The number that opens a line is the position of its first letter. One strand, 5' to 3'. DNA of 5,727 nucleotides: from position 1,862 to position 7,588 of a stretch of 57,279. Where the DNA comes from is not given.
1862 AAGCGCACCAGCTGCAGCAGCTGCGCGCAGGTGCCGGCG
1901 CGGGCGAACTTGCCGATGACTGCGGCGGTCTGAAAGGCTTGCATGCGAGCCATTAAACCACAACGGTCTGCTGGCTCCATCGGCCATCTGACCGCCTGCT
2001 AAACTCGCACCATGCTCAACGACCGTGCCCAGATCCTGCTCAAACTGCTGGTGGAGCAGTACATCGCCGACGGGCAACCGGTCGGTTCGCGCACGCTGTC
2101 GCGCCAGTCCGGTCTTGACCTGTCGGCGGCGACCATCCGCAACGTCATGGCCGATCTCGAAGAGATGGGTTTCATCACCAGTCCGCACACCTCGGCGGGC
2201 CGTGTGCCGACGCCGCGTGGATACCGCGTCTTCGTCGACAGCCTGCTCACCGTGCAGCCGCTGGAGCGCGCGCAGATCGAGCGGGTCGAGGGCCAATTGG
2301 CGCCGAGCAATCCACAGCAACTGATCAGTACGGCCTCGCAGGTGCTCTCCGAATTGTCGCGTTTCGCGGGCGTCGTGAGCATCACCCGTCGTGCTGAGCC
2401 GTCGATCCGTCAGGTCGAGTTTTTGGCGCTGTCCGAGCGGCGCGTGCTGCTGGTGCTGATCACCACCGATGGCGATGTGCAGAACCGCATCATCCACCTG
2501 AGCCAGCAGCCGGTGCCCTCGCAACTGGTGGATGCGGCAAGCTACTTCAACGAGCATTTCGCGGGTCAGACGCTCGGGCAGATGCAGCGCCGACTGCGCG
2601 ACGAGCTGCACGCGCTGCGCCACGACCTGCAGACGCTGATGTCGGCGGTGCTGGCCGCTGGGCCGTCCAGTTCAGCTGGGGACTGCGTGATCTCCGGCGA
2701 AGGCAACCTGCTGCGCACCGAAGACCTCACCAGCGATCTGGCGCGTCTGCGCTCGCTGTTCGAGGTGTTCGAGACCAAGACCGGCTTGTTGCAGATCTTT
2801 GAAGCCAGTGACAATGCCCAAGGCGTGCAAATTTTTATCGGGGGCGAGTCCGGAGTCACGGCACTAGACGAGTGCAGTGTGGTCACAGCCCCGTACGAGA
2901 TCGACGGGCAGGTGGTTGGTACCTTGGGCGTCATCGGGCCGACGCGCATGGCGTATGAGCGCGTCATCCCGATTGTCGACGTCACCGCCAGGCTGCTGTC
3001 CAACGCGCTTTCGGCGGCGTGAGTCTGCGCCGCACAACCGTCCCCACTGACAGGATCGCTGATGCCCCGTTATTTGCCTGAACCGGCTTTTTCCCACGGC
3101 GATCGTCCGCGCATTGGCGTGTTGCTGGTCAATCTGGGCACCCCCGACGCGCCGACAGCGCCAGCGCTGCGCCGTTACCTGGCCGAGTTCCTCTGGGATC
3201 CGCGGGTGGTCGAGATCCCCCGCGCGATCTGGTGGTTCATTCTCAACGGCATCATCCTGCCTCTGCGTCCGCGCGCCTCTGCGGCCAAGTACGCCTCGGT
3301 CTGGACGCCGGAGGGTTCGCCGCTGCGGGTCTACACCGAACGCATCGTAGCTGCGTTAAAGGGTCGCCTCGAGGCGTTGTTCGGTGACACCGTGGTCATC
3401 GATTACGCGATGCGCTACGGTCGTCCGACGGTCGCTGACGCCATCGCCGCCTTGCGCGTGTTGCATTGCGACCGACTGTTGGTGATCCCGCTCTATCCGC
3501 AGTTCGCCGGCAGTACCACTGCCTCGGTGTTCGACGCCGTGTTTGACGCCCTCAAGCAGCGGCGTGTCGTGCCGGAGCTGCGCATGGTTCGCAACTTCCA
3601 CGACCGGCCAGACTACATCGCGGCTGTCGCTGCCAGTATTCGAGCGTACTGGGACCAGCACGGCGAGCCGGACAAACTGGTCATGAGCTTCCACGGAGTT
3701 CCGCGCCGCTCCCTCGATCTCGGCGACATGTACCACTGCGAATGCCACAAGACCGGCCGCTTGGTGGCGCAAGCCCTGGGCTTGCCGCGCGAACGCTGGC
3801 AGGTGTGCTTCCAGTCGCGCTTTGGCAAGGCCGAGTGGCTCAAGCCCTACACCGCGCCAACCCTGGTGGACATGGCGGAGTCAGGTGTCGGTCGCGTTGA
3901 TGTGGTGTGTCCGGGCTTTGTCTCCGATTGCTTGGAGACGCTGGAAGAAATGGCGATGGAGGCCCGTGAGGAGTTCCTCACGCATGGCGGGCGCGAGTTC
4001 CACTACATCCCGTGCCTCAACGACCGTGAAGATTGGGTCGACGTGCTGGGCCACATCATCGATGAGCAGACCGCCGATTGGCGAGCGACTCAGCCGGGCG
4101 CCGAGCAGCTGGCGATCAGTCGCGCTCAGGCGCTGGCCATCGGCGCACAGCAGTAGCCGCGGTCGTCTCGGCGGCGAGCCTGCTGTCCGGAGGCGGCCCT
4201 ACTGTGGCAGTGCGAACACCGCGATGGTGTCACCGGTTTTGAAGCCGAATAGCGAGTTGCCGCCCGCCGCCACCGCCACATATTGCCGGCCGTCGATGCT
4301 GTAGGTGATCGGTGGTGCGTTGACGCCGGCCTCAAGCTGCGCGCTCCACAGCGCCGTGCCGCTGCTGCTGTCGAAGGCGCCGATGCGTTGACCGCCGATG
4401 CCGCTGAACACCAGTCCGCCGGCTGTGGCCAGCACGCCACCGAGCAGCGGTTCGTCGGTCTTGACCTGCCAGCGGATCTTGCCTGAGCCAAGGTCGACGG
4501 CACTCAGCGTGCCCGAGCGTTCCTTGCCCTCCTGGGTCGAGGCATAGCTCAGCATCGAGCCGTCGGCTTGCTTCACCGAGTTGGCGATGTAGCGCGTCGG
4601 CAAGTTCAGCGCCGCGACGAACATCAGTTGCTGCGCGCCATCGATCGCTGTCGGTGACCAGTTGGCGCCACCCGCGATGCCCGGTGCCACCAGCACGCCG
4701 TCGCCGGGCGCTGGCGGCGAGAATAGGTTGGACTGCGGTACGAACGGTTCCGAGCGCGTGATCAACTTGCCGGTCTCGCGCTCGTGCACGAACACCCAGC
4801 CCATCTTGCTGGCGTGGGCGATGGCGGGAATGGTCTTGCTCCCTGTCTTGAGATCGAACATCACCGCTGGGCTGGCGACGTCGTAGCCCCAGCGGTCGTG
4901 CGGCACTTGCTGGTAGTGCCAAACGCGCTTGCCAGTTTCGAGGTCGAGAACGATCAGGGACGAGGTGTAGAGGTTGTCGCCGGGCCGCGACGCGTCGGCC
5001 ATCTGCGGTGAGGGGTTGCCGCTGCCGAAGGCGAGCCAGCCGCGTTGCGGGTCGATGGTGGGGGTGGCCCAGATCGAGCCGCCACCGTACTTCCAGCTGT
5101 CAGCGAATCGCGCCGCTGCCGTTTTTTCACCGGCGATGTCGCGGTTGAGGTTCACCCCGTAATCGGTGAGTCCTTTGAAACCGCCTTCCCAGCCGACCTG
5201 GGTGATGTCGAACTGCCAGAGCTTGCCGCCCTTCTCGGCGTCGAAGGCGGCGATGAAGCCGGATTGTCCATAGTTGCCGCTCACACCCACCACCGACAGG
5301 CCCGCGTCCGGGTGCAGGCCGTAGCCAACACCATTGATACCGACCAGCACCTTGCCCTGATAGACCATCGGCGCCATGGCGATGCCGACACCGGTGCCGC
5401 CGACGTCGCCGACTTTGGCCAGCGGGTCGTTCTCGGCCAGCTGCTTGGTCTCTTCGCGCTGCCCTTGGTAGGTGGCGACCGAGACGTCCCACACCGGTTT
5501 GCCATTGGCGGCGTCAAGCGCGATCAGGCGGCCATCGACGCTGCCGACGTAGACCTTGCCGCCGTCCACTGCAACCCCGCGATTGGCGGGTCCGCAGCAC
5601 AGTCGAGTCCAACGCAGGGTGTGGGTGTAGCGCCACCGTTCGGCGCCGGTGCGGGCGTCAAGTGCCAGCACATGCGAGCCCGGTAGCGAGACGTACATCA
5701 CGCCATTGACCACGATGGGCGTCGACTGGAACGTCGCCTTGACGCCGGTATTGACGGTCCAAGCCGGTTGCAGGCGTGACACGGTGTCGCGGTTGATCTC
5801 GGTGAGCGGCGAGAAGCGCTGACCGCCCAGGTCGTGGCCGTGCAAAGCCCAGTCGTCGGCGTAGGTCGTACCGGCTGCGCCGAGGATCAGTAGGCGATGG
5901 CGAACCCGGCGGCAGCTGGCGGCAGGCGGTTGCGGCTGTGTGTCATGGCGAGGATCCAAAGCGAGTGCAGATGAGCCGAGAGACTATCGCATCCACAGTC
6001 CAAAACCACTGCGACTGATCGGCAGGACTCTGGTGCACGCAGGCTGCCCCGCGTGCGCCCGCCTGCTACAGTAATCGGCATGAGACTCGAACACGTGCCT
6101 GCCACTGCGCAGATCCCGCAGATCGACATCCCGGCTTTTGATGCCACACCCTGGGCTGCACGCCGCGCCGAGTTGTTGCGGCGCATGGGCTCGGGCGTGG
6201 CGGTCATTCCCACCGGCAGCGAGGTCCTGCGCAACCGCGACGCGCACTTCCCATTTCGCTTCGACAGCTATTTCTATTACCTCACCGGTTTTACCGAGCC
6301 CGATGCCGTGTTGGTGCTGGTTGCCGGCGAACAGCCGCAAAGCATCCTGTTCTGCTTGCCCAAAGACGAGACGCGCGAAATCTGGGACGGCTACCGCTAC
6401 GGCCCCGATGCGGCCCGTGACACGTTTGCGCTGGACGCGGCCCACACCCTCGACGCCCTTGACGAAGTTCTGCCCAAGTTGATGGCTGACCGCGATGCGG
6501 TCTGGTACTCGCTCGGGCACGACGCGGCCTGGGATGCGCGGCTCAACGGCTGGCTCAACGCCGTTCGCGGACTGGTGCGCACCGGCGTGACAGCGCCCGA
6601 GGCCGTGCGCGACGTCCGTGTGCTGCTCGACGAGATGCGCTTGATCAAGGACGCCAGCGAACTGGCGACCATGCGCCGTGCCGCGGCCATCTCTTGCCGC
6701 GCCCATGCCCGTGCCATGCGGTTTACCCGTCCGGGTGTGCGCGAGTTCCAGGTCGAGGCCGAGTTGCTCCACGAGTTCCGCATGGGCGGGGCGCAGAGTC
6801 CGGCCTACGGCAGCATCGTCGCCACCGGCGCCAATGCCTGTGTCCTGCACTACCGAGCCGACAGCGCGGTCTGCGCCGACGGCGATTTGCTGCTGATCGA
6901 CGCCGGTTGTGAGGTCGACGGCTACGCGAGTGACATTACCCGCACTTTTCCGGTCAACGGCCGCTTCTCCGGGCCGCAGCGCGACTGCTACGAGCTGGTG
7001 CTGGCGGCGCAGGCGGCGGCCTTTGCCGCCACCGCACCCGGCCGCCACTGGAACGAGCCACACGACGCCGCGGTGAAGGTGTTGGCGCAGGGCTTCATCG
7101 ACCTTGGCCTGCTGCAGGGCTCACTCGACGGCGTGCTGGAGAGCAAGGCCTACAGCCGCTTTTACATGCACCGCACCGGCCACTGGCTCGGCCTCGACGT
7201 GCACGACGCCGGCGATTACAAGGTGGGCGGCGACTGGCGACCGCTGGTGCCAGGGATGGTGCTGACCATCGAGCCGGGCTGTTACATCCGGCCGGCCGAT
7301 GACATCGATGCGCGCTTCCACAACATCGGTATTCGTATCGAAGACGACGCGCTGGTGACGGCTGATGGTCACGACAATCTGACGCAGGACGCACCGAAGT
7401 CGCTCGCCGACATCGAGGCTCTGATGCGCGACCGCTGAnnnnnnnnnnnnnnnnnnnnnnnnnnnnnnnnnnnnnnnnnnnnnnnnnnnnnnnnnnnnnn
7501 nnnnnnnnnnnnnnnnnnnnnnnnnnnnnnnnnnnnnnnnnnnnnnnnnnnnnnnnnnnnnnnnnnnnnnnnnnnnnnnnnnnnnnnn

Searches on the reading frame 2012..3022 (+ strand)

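Call 99: search_protein_families(library=pfam, proteins=[window:2012-3022:+], max_evalue=0.000001)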
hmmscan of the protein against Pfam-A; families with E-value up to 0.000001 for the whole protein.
window:2012-3022:+ (336 aa): 1 family
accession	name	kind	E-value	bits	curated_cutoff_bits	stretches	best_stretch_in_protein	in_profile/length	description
PF01628.27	HrcA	-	5.7e-62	209.9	22.2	1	103-319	2-215/215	HrcA protein C terminal domain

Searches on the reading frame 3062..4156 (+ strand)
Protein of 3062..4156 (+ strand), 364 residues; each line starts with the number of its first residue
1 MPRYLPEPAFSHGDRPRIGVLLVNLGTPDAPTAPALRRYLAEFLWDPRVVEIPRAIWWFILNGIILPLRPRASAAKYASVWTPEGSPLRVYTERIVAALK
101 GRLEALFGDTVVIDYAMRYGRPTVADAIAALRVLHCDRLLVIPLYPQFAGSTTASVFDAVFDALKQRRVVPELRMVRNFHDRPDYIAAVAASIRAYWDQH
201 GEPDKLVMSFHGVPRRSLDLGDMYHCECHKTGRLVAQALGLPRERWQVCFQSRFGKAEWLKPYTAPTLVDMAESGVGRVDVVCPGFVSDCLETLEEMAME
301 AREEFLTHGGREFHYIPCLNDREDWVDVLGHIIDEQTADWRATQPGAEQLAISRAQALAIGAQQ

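Call 99: search_protein_families(library=pfam, proteins=[window:3062-4156:+], max_evalue=0.000001)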
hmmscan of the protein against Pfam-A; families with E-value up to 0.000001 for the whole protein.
window:3062-4156:+ (364 aa): 1 family
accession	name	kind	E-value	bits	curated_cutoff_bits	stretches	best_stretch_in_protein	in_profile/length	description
PF00762.24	Ferrochelatase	-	1.8e-111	372.6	27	1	18-336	2-316/317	Ferrochelatase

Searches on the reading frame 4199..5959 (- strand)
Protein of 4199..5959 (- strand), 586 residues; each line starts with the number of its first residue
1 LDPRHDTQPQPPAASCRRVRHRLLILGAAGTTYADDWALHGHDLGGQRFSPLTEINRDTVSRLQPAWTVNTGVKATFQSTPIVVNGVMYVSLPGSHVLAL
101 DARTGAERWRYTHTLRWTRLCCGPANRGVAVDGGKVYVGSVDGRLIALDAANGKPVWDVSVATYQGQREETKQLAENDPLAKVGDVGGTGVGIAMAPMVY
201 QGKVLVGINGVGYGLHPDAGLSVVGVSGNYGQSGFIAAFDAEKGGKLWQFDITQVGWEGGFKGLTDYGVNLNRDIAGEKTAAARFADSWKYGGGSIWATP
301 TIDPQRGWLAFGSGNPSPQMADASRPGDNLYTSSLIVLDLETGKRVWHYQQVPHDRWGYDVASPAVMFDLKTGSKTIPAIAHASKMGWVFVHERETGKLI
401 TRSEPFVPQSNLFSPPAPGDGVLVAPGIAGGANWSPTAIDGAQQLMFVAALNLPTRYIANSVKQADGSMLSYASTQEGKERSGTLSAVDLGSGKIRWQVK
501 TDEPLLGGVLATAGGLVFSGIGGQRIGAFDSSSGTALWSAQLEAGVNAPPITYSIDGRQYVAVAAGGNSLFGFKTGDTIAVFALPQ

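Call 99: search_protein_families(library=pfam, proteins=[window:4199-5959:-], max_evalue=0.000001)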
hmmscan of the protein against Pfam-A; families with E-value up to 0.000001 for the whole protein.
window:4199-5959:- (586 aa): 3 families
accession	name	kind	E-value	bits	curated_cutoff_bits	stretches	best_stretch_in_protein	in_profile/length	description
PF01011.28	PQQ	-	3.5e-93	313.7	26.7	2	37-411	1-347/595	Glucose/ethanol/alcohol dehydrogenase, beta-propeller domain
PF13360.13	PQQ_2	-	2.2e-29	103.2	27.6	2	70-170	58-155/233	Outer membrane protein assembly factor BamB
PF13570.13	Beta-prop_ACSF4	-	3.9e-15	56.5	133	0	66-161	84-173/329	Beta-alanine-activating enzyme, beta-propeller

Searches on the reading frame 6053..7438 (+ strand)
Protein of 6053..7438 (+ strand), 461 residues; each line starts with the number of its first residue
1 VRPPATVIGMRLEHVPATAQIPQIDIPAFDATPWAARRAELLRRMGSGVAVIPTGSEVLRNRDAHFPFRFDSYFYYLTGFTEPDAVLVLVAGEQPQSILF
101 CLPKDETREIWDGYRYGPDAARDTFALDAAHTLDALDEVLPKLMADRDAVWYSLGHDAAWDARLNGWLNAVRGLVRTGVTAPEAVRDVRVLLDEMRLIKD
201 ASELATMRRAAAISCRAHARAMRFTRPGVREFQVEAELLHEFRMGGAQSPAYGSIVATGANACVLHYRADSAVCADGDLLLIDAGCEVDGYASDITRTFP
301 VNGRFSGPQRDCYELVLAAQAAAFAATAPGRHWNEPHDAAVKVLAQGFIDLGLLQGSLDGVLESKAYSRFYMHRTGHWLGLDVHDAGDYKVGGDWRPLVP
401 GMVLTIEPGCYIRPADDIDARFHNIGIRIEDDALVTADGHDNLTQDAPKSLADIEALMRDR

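Call 99: search_protein_families(library=pfam, proteins=[window:6053-7438:+], max_evalue=0.000001)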
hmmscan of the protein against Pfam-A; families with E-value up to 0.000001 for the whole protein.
window:6053-7438:+ (461 aa): 2 families
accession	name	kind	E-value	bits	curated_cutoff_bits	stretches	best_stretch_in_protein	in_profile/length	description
PF00557.29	Peptidase_M24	-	4.4e-66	223.1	23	1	206-437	2-208/208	Metallopeptidase family M24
PF05195.22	AMP_N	-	1.3e-37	128.6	24.6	1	35-151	2-121/121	Aminopeptidase P, N-terminal domain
